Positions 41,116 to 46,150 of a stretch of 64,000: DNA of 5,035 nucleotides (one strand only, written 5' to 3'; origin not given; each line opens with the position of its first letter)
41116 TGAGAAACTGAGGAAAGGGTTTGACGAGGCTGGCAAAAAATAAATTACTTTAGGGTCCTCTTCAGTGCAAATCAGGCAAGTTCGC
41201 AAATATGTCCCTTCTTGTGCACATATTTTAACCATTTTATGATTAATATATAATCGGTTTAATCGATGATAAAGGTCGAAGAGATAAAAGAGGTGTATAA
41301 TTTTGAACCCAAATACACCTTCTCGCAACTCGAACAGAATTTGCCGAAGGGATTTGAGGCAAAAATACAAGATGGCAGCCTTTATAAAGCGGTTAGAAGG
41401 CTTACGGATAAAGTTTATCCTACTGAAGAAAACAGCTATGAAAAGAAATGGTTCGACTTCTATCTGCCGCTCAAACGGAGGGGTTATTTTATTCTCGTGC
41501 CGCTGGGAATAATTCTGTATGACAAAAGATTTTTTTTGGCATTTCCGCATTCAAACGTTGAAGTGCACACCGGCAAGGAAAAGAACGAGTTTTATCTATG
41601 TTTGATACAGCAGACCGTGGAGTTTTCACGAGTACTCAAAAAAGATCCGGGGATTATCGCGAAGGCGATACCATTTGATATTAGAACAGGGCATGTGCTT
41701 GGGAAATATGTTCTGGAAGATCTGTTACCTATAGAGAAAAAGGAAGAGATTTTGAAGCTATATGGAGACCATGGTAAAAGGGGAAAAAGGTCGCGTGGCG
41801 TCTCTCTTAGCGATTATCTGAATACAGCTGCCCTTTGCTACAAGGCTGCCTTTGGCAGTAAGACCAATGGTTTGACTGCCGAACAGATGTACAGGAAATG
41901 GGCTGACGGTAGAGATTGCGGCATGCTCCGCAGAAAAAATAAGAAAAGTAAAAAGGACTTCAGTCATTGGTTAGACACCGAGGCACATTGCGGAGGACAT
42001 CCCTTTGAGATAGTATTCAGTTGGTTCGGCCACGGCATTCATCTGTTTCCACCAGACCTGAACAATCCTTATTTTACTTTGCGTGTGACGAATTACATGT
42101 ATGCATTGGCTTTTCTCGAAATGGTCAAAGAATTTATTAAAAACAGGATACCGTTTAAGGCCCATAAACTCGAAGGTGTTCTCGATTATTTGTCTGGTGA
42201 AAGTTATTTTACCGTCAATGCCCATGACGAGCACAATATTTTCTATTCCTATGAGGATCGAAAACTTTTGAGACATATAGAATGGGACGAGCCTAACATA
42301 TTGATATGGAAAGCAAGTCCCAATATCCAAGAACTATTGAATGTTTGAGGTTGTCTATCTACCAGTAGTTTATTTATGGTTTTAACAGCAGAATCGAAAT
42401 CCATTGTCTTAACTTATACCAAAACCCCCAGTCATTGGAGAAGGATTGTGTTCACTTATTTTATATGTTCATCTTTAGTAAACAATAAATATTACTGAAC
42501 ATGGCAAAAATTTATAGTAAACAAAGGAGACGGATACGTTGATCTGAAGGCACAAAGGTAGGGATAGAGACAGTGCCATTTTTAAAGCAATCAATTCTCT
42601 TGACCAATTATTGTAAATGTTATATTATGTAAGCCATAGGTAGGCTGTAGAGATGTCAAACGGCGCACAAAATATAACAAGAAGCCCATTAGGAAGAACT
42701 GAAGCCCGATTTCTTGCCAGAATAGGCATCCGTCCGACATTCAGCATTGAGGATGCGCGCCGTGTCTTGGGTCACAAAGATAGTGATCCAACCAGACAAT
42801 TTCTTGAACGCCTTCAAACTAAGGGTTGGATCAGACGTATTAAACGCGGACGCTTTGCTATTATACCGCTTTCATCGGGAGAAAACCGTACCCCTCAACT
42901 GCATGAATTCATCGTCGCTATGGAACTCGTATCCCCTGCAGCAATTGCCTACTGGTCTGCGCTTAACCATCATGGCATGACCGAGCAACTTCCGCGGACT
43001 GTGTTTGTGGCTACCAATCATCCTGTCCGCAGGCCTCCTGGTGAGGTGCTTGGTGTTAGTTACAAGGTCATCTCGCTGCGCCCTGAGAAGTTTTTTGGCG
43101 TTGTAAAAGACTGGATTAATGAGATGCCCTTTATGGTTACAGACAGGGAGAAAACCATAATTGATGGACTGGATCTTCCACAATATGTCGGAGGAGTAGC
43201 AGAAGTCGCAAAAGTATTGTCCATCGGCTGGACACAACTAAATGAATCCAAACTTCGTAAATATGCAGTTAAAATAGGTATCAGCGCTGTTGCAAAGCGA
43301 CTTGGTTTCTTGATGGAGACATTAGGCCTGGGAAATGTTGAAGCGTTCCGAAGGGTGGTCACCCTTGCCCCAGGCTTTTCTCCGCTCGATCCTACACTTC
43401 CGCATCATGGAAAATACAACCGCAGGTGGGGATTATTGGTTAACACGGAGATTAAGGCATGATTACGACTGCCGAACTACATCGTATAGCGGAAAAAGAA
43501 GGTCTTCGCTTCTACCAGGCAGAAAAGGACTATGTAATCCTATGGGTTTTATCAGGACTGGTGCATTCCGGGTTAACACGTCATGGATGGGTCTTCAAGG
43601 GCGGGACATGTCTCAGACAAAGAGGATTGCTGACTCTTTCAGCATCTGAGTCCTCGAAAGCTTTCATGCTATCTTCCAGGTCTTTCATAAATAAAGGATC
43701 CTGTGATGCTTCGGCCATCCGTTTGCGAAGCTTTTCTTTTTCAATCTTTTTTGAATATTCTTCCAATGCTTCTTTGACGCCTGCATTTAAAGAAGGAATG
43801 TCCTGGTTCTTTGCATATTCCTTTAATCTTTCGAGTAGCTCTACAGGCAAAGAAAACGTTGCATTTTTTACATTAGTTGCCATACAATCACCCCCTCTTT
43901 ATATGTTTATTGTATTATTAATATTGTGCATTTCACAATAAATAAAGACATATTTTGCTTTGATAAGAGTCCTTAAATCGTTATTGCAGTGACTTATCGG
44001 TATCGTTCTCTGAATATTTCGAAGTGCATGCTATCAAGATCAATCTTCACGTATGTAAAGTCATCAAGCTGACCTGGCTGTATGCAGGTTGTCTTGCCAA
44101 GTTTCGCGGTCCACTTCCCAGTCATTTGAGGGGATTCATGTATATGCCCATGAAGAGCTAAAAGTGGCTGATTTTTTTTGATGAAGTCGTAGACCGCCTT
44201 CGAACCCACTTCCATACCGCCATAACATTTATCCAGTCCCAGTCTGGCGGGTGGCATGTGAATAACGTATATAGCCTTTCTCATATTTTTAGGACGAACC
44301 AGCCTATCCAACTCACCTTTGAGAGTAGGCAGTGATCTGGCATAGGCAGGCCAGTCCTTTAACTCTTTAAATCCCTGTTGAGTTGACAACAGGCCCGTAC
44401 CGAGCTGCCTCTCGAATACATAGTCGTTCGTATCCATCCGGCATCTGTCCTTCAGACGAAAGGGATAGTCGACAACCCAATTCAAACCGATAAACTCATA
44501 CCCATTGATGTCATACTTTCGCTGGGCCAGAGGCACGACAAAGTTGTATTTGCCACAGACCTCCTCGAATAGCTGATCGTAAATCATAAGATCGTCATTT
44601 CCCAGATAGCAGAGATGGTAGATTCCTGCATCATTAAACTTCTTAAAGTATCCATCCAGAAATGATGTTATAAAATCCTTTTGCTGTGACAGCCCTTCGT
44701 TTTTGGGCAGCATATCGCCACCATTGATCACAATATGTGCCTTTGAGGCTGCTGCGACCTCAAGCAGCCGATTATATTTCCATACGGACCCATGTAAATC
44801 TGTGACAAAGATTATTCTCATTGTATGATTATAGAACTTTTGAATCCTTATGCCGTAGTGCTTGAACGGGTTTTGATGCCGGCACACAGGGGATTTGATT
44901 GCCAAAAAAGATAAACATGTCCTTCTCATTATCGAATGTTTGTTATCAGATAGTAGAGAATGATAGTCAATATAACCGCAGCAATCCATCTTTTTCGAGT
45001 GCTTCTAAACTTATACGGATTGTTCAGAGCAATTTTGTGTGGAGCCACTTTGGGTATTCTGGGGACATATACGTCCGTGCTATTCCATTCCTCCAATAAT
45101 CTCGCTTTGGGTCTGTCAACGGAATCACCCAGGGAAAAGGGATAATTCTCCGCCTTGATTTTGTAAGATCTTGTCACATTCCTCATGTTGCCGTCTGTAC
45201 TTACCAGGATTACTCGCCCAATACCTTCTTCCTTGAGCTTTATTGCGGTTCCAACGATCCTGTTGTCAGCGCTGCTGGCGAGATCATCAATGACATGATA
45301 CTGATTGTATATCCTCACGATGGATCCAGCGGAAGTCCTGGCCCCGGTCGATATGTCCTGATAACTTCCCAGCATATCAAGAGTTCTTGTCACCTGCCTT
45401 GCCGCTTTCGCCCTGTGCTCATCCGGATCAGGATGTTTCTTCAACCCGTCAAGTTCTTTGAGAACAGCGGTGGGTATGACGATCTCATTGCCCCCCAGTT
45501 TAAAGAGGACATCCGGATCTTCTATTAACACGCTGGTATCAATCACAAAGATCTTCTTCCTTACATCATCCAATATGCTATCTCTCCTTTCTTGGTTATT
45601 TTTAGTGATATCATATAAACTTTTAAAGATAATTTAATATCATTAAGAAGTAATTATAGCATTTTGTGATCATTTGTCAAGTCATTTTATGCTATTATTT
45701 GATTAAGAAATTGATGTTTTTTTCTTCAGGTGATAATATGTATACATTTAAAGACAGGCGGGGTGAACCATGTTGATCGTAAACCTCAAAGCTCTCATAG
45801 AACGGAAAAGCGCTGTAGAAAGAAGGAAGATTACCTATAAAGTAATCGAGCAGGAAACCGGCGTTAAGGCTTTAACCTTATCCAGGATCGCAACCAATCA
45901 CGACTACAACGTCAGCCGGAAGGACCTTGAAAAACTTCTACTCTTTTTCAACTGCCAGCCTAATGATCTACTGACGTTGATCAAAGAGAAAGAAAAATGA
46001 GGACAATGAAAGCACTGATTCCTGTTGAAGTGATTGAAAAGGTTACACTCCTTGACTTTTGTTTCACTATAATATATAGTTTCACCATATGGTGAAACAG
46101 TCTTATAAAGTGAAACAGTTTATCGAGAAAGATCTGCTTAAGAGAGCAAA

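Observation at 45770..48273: HTH / AbiEi-like regulator / Fic three-gene module whose operator has the same geometry as the AbiE-like cassette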

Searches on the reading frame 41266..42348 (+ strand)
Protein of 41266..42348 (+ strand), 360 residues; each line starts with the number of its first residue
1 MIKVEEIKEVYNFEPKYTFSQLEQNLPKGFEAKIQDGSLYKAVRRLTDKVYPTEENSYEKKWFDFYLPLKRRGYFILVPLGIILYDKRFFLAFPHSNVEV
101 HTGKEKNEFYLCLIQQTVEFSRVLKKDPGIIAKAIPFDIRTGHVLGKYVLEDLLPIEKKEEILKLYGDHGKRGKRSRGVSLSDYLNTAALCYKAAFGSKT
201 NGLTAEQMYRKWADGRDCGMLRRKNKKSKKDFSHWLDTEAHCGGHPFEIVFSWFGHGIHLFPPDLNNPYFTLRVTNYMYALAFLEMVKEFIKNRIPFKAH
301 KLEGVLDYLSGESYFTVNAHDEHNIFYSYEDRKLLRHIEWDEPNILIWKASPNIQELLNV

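Call 3: search_protein_families(library=pfam, proteins=[window:41266-42348:+], max_evalue=0.01)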
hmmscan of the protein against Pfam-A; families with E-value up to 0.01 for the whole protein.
window:41266-42348:+ (360 aa): 1 family
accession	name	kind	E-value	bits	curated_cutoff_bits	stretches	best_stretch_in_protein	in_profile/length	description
PF14461.11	Prok-E2_B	-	0.0043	17.5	25.4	1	54-117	30-82/135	Prokaryotic E2 family B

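Call 4: search_protein_families(library=ncbifam, proteins=[window:41266-42348:+], max_evalue=0.01)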
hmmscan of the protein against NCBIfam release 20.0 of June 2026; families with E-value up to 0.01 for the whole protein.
window:41266-42348:+ (360 aa): 0 families

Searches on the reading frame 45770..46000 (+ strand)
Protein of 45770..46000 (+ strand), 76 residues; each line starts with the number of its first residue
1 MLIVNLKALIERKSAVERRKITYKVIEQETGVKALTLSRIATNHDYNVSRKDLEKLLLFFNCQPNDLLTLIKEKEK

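Call 3: search_protein_families(library=pfam, proteins=[window:45770-46000:+], max_evalue=0.01)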
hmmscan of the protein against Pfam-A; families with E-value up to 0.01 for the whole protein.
window:45770-46000:+ (76 aa): 3 families
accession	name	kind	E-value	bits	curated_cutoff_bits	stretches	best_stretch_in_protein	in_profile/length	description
PF13443.12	HTH_26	-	7e-08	33.1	22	1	17-73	7-63/63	Cro/C1-type HTH DNA-binding domain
PF01381.28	HTH_3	-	0.0011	19.4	23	1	14-67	3-55/55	Helix-turn-helix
PF12844.13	HTH_19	-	0.0088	16.4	30.2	0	17-71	9-62/64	Helix-turn-helix domain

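Call 4: search_protein_families(library=ncbifam, proteins=[window:45770-46000:+], max_evalue=0.01)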
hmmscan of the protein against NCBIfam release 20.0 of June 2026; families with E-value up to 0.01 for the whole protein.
window:45770-46000:+ (76 aa): 0 families

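Call 58: search_protein_families(library=padloc, proteins=[window:45770-46000:+], max_evalue=0.001)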
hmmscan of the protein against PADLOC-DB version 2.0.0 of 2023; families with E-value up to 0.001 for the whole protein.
window:45770-46000:+ (76 aa): 0 families
